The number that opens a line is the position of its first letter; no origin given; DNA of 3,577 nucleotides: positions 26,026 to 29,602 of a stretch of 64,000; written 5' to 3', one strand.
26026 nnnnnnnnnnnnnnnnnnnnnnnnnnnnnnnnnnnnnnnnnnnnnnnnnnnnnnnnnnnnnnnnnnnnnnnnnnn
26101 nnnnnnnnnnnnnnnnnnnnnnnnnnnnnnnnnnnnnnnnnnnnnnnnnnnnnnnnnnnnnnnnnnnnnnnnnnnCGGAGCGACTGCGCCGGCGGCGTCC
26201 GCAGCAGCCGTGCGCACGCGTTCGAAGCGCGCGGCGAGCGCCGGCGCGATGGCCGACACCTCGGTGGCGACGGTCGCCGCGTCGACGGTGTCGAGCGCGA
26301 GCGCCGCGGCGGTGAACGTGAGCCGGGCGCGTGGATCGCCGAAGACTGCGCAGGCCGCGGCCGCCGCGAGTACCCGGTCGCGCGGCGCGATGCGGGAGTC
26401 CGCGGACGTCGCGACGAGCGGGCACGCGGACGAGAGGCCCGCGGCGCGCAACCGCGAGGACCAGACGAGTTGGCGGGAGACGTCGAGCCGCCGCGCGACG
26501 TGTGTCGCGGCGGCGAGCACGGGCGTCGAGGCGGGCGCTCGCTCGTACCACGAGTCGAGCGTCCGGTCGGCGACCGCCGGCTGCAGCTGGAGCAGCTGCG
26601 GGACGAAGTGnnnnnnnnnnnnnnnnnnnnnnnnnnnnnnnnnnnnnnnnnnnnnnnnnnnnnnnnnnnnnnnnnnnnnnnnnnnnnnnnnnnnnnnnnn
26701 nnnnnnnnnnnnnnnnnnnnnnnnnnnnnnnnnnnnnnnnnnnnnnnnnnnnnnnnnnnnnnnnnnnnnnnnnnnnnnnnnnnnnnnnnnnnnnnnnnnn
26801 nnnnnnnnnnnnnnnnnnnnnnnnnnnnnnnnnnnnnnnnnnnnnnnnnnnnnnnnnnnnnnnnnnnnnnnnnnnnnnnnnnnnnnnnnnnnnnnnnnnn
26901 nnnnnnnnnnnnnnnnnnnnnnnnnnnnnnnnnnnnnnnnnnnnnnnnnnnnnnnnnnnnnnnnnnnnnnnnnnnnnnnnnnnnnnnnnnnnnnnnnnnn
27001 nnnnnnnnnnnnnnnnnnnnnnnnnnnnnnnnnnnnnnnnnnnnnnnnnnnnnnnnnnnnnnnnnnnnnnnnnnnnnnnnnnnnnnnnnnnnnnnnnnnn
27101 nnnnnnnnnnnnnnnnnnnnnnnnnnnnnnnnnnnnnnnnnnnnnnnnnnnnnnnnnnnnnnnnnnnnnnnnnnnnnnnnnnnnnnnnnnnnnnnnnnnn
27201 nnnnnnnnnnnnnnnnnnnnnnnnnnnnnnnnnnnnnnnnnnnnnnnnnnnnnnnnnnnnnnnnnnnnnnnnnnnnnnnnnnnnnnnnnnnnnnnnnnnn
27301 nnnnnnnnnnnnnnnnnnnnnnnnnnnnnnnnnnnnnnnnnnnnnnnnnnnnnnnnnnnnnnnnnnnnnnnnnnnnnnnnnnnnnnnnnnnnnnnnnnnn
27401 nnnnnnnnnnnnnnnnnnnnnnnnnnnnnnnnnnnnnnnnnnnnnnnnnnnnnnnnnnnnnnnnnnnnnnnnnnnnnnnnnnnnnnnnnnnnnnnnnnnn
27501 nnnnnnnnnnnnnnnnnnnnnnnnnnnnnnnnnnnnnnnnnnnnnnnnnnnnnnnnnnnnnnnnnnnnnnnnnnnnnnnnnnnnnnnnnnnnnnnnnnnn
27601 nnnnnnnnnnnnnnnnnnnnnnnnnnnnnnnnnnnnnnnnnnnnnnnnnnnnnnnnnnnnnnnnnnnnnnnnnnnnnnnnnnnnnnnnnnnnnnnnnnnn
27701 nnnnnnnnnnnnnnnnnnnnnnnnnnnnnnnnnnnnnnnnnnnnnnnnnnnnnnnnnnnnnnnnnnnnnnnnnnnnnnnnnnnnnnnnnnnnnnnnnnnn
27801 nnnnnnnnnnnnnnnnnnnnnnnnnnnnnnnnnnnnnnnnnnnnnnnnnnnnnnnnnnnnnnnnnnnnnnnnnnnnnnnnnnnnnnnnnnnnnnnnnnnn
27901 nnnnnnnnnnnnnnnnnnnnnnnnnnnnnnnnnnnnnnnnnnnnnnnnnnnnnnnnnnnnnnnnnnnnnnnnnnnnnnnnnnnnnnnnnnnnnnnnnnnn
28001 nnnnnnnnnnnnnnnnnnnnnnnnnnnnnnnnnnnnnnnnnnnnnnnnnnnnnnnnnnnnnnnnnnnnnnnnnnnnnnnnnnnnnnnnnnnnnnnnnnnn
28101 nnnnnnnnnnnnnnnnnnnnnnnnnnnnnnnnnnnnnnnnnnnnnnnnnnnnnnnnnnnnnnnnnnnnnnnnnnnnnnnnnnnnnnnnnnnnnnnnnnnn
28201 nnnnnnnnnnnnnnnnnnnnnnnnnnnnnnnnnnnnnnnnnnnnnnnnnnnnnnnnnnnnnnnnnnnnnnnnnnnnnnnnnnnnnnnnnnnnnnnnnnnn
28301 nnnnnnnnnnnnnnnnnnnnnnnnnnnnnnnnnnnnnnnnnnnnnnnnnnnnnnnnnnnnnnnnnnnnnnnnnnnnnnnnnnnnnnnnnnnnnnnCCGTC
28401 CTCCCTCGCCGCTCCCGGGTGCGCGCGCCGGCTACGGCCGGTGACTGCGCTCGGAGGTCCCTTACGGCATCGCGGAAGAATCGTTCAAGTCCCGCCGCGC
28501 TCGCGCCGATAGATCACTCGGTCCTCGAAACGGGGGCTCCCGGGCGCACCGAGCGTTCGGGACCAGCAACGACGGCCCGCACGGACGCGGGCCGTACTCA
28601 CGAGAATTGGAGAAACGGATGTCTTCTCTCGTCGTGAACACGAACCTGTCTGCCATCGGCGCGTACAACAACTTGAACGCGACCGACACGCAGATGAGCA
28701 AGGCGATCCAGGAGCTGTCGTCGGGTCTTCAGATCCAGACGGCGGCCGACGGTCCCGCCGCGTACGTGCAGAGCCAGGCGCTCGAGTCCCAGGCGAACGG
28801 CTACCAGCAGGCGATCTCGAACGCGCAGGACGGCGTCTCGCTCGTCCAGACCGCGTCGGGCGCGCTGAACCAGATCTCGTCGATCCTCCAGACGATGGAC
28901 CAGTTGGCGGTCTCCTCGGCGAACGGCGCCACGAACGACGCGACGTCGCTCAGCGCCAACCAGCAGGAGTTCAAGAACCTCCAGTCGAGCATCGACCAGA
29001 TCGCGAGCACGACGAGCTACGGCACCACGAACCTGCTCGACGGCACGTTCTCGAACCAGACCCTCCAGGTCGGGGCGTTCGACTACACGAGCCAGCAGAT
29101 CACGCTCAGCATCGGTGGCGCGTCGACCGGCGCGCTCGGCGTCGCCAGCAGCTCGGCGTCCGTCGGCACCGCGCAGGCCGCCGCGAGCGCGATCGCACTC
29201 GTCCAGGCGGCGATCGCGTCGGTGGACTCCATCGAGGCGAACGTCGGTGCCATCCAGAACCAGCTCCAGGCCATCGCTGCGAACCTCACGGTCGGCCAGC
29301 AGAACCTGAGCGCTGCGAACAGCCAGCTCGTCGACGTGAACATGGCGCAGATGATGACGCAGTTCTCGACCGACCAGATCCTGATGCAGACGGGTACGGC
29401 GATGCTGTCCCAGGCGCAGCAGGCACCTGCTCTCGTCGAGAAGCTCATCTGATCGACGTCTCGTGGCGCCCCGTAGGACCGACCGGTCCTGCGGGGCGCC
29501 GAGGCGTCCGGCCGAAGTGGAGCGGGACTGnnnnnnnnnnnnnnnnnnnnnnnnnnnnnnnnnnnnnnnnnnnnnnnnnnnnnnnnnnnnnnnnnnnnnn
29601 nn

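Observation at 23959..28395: A 1478-aa, five-to-six-module glycosyltransferase is encoded head-to-head with the flagellin gene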

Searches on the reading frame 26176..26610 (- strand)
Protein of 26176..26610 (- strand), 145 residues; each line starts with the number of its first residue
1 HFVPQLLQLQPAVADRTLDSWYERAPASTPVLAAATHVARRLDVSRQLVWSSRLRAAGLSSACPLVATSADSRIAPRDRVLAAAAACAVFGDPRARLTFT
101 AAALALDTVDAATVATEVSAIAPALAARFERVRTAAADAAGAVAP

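Call 92: search_protein_representatives(protein=window:26176-26610:-)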
Query: 145 residues. Proteins with E-value up to 0.001 (for the whole library): 316; up to 1e-10: 87; up to 1e-30: 2. The best 150 are listed.
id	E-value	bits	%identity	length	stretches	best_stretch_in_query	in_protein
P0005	5.8e-43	162.7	66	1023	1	1-142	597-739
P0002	2.0e-34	135.1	57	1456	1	2-136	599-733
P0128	3.3e-30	121.4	32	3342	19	65-121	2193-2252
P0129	6.2e-27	110.9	51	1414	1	2-128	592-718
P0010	6.5e-26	107.6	51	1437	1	2-139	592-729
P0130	2.7e-25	105.6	46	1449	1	2-143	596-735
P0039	2.7e-25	105.6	50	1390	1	2-133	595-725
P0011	5.8e-25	104.5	53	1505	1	2-139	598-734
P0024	7.4e-25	104.2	49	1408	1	2-132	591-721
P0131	6.6e-24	101.1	48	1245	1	2-131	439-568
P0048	4.4e-23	98.4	46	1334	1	2-143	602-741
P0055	3.6e-22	95.5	48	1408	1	2-143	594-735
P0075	1.2e-21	93.9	48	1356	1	3-139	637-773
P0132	5.7e-21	91.6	47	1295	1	2-132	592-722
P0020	7.0e-20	88.1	54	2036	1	2-99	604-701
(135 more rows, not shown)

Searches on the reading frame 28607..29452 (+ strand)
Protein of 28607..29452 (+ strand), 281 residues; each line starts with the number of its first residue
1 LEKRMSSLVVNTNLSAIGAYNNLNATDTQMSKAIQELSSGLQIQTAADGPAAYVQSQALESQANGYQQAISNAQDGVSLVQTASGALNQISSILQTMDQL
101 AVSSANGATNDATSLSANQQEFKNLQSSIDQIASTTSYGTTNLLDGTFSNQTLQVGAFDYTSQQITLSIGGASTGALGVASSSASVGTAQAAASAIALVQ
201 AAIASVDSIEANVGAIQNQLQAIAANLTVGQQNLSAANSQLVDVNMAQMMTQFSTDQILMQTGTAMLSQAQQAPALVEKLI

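Call 8: search_protein_families(library=pfam, proteins=[window:28607-29452:+], max_evalue=0.01)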
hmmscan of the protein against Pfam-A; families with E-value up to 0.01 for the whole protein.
window:28607-29452:+ (281 aa): 2 families
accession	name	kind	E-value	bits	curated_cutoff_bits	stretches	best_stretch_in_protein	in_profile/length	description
PF00669.25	Flagellin_N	-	4.5e-32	111.4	26.6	1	10-148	1-138/139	Bacterial flagellin N-terminal helical region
PF00700.27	Flagellin_C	-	2.1e-16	60.5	23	1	197-277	2-82/86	Bacterial flagellin C-terminal helical region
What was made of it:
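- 28619..29452 (+): Flagellin, 277 aa; central region aa 96-200 is 28% Ser/Thr. Pfam Flagellin_N E 4.5e-32 and Flagellin_C E 2e-16 (call 8).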
